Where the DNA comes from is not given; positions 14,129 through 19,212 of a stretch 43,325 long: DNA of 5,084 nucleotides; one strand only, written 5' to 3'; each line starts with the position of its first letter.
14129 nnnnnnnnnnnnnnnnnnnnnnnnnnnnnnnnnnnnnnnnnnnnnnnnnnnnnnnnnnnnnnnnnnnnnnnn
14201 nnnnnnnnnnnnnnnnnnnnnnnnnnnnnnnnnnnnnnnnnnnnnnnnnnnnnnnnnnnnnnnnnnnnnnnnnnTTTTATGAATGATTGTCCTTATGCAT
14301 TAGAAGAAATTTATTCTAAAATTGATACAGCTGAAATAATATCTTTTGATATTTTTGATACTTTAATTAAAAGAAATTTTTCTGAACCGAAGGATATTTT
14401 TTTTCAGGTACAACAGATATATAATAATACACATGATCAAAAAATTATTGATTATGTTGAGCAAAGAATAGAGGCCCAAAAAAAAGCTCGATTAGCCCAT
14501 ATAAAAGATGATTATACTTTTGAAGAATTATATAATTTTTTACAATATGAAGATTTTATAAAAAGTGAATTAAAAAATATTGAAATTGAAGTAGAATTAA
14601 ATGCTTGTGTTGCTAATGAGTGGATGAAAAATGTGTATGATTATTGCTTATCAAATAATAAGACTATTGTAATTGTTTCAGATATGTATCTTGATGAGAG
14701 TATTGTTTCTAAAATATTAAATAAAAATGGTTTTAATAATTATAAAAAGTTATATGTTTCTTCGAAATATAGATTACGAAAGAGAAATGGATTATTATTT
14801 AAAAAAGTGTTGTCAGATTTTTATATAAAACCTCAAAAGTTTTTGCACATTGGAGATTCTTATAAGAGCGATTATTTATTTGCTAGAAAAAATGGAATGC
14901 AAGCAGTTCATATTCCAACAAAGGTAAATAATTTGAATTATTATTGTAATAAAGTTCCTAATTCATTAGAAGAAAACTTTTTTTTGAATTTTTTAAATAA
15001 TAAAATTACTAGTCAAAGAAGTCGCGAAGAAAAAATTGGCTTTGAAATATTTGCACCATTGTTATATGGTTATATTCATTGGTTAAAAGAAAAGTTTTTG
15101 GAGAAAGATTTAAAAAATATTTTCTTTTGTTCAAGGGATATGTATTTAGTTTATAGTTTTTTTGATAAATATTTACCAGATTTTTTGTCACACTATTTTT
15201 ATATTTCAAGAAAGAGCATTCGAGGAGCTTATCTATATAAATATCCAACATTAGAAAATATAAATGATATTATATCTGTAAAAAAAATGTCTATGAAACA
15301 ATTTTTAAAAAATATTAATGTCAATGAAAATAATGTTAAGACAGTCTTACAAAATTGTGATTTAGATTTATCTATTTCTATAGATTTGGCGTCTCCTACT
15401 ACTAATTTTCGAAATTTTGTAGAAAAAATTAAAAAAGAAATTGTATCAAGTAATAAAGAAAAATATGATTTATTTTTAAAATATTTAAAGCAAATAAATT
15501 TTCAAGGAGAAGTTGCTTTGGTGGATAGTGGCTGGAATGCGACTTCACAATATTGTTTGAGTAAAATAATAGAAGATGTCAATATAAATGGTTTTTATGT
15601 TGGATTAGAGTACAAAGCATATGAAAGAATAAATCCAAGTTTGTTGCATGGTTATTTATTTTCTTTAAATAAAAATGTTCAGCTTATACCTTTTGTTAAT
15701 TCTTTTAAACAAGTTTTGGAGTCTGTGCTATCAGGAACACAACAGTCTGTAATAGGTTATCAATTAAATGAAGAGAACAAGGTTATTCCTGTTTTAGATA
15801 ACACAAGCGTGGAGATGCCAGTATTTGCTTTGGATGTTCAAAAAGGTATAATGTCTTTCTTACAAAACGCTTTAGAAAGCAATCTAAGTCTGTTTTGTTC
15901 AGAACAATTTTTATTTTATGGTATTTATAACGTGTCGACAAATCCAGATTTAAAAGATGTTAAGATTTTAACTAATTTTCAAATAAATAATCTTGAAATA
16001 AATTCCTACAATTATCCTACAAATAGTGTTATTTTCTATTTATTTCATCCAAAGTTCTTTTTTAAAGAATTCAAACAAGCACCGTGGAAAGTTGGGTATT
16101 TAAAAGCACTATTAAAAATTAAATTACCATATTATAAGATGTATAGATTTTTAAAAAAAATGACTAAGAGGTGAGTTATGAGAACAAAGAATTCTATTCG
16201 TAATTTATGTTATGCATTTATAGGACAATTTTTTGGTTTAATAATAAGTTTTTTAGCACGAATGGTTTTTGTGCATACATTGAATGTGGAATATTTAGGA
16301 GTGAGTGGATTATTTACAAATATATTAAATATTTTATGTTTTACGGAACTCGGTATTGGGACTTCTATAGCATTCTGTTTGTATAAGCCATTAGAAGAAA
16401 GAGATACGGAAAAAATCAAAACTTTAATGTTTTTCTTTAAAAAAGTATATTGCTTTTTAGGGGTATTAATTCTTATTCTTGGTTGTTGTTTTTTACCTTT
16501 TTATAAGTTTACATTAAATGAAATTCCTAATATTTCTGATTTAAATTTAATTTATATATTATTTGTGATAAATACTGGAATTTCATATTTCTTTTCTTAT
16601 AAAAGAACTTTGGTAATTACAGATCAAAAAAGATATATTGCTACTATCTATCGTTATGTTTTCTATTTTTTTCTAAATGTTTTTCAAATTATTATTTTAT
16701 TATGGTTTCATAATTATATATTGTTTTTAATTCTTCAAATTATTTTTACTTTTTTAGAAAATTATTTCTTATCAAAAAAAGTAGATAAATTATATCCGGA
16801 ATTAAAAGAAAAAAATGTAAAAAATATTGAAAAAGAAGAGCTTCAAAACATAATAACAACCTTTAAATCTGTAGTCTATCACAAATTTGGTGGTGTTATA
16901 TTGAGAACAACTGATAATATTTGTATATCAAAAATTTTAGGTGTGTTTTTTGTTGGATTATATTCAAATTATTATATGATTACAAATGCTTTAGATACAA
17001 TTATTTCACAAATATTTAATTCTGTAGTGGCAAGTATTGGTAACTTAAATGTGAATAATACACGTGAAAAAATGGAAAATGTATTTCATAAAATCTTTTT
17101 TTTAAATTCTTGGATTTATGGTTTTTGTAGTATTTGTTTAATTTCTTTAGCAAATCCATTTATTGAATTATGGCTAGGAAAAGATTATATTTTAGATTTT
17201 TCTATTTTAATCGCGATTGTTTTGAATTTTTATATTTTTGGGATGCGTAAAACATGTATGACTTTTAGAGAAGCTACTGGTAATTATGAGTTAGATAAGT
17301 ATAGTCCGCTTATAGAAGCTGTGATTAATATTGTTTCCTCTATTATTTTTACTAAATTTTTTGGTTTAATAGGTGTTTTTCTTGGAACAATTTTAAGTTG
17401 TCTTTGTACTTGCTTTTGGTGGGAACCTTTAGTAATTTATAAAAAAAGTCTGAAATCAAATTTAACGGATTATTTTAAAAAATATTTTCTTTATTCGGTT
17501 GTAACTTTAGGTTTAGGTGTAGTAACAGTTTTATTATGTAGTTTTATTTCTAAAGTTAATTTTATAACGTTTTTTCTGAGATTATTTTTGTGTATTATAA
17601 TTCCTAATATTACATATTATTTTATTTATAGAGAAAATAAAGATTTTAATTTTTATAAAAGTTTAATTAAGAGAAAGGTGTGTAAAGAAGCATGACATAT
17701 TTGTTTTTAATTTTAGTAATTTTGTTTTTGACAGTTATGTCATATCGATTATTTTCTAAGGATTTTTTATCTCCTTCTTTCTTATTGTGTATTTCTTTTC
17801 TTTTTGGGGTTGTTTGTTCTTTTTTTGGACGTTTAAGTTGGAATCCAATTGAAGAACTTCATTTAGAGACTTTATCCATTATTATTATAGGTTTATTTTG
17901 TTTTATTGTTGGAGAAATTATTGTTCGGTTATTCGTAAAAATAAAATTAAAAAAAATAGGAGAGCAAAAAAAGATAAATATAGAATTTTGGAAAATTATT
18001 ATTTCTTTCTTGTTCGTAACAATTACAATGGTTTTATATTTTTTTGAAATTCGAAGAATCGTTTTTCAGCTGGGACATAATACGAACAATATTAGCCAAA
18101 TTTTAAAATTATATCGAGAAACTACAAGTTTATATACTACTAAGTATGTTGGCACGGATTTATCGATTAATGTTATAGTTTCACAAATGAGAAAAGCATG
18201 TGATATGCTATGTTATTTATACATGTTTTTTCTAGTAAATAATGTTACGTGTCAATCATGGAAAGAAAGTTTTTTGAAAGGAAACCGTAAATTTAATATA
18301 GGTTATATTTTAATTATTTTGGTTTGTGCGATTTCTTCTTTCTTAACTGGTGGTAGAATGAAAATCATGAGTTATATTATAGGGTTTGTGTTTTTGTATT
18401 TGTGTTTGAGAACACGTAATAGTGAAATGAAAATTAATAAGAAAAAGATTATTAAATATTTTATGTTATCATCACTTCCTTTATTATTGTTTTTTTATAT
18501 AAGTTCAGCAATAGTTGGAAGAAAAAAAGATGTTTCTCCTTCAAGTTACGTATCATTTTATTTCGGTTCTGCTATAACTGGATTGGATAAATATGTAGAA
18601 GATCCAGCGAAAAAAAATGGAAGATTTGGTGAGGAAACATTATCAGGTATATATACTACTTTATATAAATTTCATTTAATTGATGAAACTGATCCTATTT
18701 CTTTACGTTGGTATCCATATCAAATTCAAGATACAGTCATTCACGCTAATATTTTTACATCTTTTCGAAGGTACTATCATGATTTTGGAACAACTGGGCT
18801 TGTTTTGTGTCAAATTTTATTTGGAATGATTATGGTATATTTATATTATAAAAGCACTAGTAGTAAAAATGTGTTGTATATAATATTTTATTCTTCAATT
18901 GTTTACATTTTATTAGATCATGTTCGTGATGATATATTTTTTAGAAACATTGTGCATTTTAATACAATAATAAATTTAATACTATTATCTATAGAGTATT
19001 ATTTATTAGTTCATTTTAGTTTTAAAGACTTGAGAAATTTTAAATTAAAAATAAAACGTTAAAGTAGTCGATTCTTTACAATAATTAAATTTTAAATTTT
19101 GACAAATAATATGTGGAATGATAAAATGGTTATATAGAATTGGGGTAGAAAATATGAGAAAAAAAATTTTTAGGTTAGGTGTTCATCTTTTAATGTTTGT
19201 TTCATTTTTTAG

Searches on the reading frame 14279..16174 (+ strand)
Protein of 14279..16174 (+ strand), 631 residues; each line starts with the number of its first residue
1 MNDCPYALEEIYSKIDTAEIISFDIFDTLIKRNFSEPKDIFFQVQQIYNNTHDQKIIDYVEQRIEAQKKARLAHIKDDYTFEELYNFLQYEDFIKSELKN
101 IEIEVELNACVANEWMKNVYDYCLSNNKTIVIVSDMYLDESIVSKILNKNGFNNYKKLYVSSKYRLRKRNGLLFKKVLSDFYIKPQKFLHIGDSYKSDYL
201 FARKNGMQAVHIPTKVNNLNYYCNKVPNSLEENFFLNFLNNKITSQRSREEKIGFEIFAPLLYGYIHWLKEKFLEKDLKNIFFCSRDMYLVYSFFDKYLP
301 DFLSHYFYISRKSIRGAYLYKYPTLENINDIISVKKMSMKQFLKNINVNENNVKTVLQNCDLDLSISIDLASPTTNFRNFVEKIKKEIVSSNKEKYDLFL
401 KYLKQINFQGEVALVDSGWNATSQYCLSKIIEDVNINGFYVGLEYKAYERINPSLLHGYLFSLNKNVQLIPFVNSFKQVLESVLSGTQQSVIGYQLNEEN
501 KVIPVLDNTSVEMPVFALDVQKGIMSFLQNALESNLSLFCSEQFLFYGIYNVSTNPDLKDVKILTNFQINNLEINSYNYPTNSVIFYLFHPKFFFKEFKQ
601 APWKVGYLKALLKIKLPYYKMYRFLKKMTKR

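Call 7: search_protein_families(library=pfam, proteins=[window:14279-16174:+])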
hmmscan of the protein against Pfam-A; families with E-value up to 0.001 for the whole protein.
window:14279-16174:+ (631 aa): 1 family
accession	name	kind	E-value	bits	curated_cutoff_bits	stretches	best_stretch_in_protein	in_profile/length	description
PF13242.12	Hydrolase_like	-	4.4e-05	23.8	22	1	167-214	3-50/75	HAD-hyrolase-like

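Call 30: search_protein_families(library=ncbifam, proteins=[window:14279-16174:+], max_evalue=0.01)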
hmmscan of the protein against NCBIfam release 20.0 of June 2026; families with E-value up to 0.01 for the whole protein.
window:14279-16174:+ (631 aa): 7 families
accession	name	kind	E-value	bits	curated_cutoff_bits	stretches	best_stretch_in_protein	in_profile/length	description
TIGR02252.1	DREG-2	subfamily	1.1e-11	44.9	155.2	1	116-210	110-202/203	HAD hydrolase, REG-2-like, family IA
TIGR02253.1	CTE7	subfamily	0.00014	21.7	169.75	1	21-216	5-198/221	TIGR02253 family HAD-type hydrolase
TIGR01662.1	HAD-SF-IIIA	subfamily_domain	0.00038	20.6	44.6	1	140-213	64-139/141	HAD-IIIA family hydrolase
TIGR01452.1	PGP_euk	subfamily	0.00076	19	201.95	1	172-238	206-275/279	phosphoglycolate/pyridoxal phosphate family phosphatase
TIGR01668.1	YqeG_hyp_ppase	hypoth_equivalog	0.00084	18.9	89.1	1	160-242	83-164/170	YqeG family HAD IIIA-type phosphatase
TIGR01549.1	HAD-SF-IA-v1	subfamily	0.003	18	23.3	1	126-204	75-147/149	HAD-IA family hydrolase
NF009695.0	PRK13222.1-2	equivalog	0.0082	15.6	225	0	140-213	121-194/226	phosphoglycolate phosphatase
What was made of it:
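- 14279..16174 (+): 631-aa protein with a HAD-like domain. Pfam and NCBIfam, weak matches (calls 7, 30)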

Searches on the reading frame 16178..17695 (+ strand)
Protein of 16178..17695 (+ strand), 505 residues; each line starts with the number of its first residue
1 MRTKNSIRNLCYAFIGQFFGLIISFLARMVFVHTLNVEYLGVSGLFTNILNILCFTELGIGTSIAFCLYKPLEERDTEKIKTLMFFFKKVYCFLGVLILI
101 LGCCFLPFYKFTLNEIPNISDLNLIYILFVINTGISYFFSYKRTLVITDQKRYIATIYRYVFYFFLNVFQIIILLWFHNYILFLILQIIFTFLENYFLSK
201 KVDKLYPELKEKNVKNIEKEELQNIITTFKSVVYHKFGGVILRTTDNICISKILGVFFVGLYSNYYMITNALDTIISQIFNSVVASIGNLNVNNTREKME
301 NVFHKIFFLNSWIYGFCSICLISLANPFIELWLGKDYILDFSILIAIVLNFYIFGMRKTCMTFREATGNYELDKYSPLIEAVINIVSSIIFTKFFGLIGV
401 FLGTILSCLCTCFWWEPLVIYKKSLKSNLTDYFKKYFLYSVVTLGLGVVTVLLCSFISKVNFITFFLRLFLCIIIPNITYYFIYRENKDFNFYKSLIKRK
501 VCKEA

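Call 7: search_protein_families(library=pfam, proteins=[window:16178-17695:+])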
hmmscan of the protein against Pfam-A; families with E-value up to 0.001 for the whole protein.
window:16178-17695:+ (505 aa): 0 families

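Call 30: search_protein_families(library=ncbifam, proteins=[window:16178-17695:+], max_evalue=0.01)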
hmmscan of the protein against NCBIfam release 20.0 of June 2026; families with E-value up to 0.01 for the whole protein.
window:16178-17695:+ (505 aa): 1 family
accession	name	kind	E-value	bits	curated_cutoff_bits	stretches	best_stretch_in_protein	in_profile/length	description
NF041503.1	WZX_like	subfamily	1.8e-09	37.2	300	1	77-422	83-429/429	O-unit flippase-like protein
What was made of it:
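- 16178..17695 (+): Possible Wzx-like flippase (weak match). NCBIfam WZX_like, 37 bits, below the cutoff (call 30)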

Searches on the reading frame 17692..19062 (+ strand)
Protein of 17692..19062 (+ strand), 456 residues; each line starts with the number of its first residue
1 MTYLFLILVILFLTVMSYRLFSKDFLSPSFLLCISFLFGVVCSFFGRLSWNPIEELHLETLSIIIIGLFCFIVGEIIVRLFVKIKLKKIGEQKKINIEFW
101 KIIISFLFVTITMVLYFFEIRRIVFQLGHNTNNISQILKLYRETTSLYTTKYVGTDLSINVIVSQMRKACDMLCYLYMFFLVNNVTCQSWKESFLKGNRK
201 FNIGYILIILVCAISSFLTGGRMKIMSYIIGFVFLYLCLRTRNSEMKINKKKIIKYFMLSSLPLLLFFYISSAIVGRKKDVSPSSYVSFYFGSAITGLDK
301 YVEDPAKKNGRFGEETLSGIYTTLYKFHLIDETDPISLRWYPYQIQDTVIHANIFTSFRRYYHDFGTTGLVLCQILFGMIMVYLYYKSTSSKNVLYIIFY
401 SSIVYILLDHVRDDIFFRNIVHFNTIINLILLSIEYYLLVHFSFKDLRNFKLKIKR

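Call 7: search_protein_families(library=pfam, proteins=[window:17692-19062:+])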
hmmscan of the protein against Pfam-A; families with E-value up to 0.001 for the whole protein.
window:17692-19062:+ (456 aa): 1 family
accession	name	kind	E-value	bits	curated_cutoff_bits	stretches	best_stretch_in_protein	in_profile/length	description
PF14296.11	O-ag_pol_Wzy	-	2.1e-07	30.4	26.6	0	5-280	28-279/468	O-antigen polysaccharide polymerase Wzy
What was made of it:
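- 17692..19062 (+): Wzy-type polymerase. Pfam O-ag_pol_Wzy, 30.4 bits against a cutoff of 26.6 (call 7)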
